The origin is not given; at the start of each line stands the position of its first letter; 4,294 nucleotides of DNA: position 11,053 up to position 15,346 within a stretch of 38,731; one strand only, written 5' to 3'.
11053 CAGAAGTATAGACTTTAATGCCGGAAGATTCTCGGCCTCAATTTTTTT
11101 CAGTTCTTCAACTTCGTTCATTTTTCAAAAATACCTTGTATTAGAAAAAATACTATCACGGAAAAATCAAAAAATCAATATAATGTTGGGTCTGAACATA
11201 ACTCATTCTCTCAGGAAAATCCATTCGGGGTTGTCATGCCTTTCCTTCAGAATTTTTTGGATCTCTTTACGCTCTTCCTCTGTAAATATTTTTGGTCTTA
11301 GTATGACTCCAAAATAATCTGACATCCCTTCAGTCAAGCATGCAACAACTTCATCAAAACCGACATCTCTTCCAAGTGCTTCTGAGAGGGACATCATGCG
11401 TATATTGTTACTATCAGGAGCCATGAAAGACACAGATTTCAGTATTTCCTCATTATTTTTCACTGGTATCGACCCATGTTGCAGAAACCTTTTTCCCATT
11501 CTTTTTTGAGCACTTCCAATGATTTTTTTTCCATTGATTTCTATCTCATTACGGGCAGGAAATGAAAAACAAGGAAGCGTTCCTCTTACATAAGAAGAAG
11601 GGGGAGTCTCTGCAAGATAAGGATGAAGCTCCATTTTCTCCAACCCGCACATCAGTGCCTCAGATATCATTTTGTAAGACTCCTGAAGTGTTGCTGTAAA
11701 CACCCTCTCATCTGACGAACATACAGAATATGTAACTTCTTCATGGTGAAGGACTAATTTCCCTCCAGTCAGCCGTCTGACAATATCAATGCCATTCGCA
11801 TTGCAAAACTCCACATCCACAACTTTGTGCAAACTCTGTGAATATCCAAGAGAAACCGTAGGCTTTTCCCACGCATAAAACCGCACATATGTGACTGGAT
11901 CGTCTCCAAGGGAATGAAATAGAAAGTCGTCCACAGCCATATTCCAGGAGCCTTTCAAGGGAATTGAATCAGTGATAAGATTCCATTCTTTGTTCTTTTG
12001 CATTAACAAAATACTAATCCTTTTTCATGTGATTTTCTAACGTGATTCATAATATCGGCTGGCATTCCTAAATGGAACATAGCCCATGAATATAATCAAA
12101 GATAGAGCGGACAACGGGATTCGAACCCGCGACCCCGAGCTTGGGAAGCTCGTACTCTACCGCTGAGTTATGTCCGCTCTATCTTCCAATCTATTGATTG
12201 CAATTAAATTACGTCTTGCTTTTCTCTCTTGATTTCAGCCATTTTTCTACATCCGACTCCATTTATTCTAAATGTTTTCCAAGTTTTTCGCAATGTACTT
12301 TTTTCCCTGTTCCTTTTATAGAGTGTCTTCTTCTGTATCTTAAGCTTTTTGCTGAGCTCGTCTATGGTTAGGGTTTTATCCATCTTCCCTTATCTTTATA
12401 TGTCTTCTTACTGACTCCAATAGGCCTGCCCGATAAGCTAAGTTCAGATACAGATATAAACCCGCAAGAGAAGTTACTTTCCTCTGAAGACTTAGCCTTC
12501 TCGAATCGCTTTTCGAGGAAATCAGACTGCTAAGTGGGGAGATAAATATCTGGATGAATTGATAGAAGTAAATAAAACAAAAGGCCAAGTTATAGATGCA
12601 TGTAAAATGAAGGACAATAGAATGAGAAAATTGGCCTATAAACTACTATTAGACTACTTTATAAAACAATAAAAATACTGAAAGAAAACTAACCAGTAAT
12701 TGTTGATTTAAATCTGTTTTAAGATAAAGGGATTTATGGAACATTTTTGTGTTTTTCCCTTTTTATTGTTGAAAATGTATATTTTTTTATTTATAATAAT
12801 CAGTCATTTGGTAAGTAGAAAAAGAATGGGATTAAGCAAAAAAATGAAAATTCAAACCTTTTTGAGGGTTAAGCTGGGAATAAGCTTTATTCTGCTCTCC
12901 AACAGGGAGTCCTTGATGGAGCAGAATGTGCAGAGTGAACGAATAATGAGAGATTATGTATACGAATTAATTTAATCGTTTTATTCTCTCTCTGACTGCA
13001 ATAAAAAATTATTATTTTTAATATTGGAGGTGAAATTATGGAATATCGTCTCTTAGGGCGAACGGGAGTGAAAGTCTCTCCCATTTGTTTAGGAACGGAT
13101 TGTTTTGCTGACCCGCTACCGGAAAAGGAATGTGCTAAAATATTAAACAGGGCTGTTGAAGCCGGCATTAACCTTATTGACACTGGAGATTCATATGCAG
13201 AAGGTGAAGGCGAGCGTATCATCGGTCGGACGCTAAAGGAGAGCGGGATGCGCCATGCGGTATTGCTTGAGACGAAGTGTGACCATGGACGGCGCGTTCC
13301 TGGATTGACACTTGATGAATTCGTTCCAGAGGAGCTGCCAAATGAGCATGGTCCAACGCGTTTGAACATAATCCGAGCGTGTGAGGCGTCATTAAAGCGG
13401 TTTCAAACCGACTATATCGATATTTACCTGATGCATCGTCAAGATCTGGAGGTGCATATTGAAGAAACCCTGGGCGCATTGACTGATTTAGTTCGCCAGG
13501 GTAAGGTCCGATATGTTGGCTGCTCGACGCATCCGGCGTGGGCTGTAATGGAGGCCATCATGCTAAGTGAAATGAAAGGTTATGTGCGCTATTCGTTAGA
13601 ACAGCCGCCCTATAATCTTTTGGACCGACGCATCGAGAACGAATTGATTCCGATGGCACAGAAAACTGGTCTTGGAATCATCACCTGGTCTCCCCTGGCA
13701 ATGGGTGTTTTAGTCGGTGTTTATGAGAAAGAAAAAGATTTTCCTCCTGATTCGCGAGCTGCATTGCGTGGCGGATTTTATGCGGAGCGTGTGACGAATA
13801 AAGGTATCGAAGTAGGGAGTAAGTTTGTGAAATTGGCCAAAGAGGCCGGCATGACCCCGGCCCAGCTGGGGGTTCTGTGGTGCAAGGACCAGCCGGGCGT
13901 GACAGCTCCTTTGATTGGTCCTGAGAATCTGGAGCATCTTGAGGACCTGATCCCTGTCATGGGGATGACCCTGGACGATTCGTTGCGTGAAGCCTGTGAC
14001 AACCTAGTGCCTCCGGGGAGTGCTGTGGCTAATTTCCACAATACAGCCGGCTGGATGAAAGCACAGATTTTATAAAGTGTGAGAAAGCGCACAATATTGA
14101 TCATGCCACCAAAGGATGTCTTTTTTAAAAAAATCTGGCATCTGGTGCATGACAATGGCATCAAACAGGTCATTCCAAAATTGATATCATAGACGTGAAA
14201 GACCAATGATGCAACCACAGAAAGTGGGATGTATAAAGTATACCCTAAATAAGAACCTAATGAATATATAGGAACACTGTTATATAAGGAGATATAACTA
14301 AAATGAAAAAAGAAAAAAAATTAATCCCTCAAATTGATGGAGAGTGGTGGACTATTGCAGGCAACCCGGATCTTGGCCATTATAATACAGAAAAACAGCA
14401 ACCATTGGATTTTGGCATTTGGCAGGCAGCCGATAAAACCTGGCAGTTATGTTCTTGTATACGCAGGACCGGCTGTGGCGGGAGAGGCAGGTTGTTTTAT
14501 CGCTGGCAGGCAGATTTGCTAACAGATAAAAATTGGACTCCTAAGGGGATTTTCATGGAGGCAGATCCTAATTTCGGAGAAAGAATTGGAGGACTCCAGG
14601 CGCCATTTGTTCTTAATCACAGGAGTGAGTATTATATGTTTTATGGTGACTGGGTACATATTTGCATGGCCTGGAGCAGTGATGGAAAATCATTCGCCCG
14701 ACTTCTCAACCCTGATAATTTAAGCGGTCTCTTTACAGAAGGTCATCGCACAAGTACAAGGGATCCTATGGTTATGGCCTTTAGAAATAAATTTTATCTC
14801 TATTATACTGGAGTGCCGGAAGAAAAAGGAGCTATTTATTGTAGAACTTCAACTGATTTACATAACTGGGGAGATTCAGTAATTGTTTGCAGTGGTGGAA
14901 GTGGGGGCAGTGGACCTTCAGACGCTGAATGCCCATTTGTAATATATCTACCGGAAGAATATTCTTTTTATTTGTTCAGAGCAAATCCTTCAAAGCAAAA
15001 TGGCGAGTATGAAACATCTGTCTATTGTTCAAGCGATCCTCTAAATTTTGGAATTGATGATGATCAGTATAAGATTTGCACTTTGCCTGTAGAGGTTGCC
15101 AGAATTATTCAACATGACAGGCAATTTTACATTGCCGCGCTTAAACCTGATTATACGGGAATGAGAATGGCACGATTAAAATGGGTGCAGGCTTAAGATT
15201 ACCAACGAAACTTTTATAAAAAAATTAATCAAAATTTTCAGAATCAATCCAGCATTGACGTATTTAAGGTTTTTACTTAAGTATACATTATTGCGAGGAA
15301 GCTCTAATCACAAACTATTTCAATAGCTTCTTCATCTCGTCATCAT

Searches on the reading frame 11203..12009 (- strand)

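Call 66: search_protein_families(library=pfam, proteins=[window:11203-12009:-], max_evalue=0.001)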
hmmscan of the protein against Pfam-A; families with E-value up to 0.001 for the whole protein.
window:11203-12009:- (268 aa): 2 families
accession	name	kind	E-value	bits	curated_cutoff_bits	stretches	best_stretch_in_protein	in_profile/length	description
PF21948.1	LplA-B_cat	-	1.8e-32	113.3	27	1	22-228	4-198/200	Lipoyl protein ligase A/B catalytic domain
PF03099.24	BPL_LplA_LipB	-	3e-11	43.8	21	1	64-186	16-133/133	Biotin/lipoate A/B protein ligase family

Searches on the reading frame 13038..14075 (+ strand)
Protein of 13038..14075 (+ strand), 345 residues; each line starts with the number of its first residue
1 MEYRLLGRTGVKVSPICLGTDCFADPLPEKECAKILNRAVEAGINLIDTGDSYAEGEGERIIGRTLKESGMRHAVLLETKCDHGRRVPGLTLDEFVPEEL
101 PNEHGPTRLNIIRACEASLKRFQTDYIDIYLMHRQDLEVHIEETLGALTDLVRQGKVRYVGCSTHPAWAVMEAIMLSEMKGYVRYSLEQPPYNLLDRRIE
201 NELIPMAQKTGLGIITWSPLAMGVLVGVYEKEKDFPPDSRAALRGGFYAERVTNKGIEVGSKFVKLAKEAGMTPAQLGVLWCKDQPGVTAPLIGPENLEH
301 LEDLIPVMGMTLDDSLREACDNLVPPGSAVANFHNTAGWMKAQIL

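Call 43: search_protein_families(library=pfam, proteins=[window:13038-14075:+], max_evalue=1)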
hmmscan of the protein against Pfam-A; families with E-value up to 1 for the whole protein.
window:13038-14075:+ (345 aa): 1 family
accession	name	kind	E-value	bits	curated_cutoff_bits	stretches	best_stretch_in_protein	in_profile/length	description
PF00248.27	Aldo_ket_red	-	2.3e-68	230.9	24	1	15-323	1-289/291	Aldo/keto reductase family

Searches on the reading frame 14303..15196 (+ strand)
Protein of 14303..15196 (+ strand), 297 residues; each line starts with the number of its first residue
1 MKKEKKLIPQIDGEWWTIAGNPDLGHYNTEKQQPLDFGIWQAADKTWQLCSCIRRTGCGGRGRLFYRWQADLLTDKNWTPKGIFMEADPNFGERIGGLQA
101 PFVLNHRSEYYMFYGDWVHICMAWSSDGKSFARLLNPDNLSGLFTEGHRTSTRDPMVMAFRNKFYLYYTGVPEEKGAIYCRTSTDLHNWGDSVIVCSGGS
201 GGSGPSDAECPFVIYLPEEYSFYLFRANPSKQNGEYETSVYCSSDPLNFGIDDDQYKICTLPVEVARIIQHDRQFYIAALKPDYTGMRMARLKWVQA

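Call 43: search_protein_families(library=pfam, proteins=[window:14303-15196:+], max_evalue=1)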
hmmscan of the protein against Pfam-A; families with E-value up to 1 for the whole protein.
window:14303-15196:+ (297 aa): 2 families
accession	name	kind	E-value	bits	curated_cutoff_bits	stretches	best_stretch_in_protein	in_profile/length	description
PF04616.20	Glyco_hydro_43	-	0.00011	22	32.2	1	150-207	8-64/288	Glycosyl hydrolases family 43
PF00251.26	Glyco_hydro_32N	-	0.00022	21.3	22.1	1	120-232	99-198/307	Glycosyl hydrolases family 32 N-terminal domain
